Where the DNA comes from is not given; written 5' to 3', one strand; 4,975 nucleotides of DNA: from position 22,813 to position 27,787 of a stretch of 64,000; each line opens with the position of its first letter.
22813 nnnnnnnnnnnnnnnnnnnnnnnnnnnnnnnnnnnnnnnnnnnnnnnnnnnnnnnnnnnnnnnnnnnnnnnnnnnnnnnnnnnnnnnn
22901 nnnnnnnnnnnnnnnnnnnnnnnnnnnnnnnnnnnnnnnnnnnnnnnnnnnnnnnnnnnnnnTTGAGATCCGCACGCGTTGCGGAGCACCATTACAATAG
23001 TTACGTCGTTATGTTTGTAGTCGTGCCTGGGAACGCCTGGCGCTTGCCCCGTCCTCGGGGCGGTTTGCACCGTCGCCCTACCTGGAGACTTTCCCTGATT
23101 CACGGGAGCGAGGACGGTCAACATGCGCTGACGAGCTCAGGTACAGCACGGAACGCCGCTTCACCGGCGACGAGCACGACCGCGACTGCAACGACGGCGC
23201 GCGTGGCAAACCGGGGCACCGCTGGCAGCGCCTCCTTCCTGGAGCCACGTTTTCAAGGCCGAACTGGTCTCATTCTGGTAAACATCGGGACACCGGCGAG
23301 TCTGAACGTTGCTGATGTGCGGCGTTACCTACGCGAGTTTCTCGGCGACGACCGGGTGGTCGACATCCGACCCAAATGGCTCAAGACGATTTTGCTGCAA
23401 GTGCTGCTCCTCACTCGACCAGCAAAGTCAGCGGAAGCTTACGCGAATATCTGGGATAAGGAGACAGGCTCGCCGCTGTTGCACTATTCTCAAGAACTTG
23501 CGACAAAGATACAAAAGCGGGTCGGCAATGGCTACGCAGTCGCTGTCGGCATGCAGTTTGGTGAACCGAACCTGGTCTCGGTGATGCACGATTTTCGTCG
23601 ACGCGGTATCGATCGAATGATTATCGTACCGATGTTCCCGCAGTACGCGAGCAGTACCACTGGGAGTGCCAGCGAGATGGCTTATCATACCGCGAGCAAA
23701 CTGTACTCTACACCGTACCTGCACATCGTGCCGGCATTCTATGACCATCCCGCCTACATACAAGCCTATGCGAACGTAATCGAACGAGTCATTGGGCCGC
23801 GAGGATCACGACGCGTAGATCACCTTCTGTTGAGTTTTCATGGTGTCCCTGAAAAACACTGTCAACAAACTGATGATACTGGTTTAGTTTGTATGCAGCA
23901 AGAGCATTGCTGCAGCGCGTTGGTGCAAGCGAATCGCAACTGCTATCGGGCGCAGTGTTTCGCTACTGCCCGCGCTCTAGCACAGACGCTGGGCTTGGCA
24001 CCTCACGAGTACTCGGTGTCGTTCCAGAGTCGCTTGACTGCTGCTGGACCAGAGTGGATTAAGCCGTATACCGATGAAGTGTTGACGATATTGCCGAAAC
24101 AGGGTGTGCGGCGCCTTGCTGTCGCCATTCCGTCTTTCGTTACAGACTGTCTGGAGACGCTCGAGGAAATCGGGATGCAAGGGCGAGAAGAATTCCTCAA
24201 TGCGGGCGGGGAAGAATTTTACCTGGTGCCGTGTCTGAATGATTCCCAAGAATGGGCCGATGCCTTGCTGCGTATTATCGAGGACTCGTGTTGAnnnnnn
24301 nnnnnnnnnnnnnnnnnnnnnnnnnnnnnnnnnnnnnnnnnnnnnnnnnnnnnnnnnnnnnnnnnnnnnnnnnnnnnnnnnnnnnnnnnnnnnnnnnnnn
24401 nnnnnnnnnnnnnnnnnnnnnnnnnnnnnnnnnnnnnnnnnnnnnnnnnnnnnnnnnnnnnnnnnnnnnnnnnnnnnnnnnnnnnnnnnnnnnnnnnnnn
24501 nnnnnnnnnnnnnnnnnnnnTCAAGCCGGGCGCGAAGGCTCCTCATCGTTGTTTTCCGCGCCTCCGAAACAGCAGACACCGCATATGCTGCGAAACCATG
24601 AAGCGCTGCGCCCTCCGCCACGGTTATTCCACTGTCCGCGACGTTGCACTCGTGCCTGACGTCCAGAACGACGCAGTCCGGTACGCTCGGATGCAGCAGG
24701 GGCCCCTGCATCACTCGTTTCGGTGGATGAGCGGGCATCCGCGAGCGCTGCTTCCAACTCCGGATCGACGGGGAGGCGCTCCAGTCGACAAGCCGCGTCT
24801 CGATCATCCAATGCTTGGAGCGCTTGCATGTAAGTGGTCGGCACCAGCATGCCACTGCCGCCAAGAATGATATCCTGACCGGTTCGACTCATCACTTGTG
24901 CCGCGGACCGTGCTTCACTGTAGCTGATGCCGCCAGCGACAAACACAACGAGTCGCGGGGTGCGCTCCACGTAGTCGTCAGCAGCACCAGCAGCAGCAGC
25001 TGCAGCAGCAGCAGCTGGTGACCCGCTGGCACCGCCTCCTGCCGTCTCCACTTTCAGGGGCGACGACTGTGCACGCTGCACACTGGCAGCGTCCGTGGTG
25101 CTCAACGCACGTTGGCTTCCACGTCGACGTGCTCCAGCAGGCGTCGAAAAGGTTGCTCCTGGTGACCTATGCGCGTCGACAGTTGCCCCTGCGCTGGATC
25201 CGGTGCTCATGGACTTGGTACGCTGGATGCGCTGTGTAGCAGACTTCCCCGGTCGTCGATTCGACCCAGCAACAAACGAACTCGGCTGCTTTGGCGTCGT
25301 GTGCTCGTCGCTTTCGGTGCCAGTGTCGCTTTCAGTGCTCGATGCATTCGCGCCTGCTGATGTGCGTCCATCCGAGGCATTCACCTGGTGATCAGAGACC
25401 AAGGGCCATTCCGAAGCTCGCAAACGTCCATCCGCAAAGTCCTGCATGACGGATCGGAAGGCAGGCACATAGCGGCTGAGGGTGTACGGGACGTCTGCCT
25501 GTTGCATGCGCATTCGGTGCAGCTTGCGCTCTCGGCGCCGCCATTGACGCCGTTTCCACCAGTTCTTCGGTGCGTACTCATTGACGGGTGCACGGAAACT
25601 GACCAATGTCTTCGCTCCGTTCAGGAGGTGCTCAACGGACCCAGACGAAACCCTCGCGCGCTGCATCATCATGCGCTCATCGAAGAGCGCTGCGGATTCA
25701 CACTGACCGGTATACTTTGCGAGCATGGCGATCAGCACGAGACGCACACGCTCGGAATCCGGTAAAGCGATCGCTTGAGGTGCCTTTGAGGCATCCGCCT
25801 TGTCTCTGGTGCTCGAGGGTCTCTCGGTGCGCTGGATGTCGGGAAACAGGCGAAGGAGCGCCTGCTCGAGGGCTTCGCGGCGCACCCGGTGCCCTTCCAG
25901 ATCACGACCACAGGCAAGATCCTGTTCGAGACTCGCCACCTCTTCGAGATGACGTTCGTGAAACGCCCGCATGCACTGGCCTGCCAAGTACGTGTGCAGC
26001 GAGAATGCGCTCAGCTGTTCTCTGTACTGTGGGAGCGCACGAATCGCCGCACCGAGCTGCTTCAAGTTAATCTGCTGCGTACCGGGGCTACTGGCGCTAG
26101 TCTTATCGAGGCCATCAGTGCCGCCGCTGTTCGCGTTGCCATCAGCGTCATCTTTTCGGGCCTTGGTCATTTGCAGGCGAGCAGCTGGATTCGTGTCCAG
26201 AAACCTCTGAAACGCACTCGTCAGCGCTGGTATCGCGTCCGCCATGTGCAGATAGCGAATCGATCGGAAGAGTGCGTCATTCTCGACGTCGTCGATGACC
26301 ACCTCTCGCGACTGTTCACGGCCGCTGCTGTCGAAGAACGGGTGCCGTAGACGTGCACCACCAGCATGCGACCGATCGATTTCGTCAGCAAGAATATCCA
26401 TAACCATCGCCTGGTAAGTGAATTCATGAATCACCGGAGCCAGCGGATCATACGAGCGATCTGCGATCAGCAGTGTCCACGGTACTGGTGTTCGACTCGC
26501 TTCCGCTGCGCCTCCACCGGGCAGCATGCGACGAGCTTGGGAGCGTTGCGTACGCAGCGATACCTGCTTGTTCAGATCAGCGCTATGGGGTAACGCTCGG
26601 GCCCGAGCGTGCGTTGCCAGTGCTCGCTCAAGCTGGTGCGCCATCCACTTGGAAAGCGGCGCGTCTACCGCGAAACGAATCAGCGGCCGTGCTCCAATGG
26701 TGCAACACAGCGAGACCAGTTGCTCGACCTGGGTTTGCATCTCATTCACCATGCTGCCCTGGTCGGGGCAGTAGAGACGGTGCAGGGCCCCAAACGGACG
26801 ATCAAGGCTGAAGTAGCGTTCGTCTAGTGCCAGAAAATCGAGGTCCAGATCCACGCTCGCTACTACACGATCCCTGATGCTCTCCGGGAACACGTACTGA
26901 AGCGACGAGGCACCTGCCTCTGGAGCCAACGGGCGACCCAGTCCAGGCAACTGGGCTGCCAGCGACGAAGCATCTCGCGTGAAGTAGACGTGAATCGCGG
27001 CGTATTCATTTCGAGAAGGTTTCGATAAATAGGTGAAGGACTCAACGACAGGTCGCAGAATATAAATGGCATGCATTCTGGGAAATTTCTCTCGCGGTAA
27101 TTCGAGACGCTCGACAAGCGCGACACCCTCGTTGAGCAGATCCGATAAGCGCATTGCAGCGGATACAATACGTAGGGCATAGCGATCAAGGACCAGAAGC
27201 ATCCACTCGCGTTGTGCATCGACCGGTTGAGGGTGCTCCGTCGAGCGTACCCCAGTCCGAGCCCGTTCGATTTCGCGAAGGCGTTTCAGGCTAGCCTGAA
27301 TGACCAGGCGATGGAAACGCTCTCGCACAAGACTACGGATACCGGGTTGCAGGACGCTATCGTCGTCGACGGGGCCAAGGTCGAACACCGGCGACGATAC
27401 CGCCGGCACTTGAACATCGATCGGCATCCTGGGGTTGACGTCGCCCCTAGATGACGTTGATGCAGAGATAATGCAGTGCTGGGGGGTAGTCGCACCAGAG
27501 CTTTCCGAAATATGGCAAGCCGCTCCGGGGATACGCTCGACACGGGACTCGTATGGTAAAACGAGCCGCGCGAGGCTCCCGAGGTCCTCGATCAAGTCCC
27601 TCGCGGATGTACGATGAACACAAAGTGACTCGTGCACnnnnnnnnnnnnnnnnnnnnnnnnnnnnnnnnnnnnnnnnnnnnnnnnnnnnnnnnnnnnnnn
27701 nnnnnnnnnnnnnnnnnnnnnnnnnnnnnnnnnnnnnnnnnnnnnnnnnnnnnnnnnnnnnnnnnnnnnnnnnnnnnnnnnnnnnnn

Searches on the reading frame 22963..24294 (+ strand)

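Call 46: search_protein_families(library=pfam, proteins=[window:22963-24294:+], max_evalue=0.00001)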
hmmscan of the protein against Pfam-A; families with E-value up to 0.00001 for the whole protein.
window:22963-24294:+ (443 aa): 1 family
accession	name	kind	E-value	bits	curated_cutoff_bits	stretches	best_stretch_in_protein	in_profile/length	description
PF00762.24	Ferrochelatase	-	3.3e-91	306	27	1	100-441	1-315/317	Ferrochelatase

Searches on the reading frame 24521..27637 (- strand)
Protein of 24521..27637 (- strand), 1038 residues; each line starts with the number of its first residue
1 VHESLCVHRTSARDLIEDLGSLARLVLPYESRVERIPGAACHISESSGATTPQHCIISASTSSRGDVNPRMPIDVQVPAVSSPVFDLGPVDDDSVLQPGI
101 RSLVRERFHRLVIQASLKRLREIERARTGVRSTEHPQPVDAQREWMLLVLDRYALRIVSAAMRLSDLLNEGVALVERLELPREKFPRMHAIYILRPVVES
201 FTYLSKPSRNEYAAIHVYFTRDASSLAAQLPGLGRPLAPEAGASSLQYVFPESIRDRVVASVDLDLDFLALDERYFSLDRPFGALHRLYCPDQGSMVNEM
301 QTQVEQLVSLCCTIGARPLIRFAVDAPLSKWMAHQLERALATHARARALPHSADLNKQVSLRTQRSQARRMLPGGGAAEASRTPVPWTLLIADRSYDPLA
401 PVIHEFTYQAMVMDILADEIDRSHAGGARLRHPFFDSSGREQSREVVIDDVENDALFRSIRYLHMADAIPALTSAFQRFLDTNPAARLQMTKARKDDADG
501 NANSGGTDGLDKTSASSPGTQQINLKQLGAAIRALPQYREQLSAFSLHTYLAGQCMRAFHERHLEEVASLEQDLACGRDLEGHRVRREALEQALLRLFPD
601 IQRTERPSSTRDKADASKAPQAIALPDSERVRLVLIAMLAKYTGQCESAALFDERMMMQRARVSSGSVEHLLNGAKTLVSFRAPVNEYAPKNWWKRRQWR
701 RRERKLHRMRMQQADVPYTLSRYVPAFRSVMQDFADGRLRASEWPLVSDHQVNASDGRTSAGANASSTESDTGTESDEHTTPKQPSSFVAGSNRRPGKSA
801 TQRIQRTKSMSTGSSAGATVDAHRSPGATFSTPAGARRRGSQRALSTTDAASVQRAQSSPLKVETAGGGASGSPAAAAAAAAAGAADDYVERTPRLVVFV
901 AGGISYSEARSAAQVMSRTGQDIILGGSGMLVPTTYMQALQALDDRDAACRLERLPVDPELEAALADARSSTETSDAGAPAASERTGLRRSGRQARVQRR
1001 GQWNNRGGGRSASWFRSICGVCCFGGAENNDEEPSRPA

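Call 46: search_protein_families(library=pfam, proteins=[window:24521-27637:-], max_evalue=0.00001)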
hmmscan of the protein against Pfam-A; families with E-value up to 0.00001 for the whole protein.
window:24521-27637:- (1038 aa): 1 family
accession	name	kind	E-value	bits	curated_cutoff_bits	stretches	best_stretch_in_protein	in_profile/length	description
PF00995.28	Sec1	-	1.7e-83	282.2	30.7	1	147-938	2-574/575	Sec1 family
